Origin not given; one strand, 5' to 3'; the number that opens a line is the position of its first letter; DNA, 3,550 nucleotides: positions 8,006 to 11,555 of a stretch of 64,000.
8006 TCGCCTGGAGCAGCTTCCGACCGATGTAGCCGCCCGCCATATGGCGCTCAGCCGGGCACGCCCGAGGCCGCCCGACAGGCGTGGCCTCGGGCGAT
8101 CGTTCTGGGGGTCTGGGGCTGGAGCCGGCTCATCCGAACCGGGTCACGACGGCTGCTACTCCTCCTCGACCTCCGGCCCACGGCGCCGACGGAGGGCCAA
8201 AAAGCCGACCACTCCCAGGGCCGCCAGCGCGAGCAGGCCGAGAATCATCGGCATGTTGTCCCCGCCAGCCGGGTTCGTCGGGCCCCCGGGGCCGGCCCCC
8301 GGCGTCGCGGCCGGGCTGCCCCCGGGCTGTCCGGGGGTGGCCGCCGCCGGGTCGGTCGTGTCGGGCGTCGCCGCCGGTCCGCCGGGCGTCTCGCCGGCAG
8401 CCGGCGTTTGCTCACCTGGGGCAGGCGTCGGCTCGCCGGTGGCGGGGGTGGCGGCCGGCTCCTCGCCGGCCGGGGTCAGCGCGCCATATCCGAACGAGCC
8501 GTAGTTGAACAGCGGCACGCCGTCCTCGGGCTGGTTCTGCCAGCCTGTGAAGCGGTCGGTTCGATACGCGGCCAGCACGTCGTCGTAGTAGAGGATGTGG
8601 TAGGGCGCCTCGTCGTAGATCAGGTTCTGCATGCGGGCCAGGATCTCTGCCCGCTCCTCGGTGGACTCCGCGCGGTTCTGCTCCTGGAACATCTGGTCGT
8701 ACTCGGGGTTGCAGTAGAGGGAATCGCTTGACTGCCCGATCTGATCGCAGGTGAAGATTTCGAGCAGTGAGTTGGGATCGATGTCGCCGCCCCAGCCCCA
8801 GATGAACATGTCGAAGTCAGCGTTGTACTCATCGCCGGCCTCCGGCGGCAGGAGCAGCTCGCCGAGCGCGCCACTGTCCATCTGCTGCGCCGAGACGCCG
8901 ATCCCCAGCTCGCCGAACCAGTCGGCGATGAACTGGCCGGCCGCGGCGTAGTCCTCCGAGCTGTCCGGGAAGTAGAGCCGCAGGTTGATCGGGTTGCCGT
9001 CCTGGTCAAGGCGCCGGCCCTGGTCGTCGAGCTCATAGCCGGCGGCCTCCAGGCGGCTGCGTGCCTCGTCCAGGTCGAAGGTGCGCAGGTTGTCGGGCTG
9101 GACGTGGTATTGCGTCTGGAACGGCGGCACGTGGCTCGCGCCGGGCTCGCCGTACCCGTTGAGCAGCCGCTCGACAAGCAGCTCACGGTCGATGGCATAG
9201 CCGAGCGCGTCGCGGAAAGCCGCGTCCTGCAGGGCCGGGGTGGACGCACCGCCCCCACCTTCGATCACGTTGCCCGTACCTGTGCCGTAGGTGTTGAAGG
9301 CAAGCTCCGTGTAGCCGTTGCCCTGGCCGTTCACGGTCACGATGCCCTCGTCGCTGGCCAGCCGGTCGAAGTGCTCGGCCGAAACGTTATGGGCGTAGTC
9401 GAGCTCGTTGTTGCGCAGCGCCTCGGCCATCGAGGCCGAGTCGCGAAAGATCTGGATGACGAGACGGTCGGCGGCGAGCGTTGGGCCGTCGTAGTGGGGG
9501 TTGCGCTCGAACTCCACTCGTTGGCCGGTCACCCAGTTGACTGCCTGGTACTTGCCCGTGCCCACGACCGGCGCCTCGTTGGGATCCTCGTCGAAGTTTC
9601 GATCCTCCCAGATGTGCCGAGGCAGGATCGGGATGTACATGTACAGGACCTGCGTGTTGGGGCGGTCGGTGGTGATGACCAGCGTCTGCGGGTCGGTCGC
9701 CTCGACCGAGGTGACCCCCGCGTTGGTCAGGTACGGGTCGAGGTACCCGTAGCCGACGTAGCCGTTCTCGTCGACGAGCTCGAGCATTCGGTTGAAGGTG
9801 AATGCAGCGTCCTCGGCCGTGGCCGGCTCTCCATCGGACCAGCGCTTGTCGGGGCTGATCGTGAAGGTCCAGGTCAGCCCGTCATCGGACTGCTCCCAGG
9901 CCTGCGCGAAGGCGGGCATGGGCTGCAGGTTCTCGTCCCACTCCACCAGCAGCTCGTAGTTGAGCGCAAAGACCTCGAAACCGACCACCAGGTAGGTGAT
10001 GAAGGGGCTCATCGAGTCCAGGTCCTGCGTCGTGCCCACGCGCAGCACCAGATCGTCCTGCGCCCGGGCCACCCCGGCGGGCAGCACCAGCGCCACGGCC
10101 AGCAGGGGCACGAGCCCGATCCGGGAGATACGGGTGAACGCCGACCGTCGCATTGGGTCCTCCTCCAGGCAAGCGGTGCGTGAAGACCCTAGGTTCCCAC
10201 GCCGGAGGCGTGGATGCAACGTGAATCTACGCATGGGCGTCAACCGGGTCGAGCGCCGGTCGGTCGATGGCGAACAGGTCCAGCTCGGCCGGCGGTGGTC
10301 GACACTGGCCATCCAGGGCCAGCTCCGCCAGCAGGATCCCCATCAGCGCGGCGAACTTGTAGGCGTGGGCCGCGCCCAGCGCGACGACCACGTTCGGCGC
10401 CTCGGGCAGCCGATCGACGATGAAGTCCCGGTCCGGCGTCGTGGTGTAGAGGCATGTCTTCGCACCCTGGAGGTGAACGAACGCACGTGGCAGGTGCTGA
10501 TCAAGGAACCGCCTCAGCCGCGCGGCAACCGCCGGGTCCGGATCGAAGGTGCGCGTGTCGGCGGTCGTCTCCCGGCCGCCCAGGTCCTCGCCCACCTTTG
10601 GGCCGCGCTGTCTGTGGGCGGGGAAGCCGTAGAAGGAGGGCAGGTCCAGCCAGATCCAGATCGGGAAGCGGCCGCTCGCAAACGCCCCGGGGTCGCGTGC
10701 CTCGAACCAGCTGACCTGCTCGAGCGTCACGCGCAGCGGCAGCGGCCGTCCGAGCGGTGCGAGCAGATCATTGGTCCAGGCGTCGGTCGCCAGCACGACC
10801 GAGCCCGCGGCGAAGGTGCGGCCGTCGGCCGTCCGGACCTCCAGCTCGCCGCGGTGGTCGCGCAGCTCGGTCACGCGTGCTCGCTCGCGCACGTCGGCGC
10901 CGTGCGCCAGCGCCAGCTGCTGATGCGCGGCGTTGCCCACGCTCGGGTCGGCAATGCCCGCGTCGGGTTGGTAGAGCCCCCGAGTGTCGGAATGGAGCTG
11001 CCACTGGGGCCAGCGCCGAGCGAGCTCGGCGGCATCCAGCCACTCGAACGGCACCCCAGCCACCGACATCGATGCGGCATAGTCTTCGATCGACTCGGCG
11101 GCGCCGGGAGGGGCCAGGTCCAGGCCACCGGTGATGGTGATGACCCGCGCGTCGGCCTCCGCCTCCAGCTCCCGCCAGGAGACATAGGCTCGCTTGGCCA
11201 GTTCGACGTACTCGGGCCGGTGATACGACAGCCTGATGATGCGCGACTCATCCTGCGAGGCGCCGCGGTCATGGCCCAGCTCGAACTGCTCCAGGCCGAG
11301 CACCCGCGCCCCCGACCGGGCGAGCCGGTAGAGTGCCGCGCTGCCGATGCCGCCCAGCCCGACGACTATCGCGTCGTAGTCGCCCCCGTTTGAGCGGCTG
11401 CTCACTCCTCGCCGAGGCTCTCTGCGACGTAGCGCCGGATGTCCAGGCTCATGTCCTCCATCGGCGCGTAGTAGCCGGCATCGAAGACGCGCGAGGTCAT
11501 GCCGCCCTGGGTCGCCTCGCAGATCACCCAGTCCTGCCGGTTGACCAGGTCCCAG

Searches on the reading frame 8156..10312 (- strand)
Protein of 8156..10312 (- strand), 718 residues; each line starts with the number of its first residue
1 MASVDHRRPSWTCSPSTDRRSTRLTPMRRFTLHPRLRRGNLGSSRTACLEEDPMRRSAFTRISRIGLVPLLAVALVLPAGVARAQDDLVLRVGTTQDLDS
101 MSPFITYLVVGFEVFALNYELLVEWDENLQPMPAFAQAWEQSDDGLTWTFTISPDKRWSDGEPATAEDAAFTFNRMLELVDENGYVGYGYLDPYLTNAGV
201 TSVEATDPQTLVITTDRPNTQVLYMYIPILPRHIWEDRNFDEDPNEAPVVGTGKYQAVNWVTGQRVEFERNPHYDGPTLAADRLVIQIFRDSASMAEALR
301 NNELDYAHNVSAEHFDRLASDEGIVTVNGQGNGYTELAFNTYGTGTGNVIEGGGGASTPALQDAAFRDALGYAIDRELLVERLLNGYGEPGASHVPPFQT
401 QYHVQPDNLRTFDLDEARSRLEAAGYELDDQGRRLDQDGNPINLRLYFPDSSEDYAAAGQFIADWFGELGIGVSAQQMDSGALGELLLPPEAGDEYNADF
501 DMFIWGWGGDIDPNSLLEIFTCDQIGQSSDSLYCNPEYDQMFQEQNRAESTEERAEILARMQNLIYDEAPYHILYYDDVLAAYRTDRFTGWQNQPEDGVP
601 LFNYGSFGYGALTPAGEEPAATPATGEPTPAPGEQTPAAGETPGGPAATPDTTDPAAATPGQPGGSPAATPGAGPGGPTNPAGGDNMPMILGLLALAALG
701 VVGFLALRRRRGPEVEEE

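Call 55: search_protein_families(library=pfam, proteins=[window:8156-10312:-], max_evalue=0.00001)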
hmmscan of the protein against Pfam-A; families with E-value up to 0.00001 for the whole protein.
window:8156-10312:- (718 aa): 1 family
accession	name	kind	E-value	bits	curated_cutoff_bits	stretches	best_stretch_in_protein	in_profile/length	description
PF00496.27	SBP_bac_5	-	9e-81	272.3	32.4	1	131-521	2-361/368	Bacterial extracellular solute-binding proteins, family 5 Middle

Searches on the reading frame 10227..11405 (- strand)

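Call 55: search_protein_families(library=pfam, proteins=[window:10227-11405:-], max_evalue=0.00001)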
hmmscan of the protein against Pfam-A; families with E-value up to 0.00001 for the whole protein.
window:10227-11405:- (392 aa): 2 families
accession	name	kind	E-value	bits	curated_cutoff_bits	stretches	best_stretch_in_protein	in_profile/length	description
PF01266.30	DAO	-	7.7e-47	161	27.9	1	11-362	1-353/353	FAD dependent oxidoreductase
PF01593.30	Amino_oxidase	-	8.6e-06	25.7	19.8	0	132-221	184-267/443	Flavin containing amine oxidoreductase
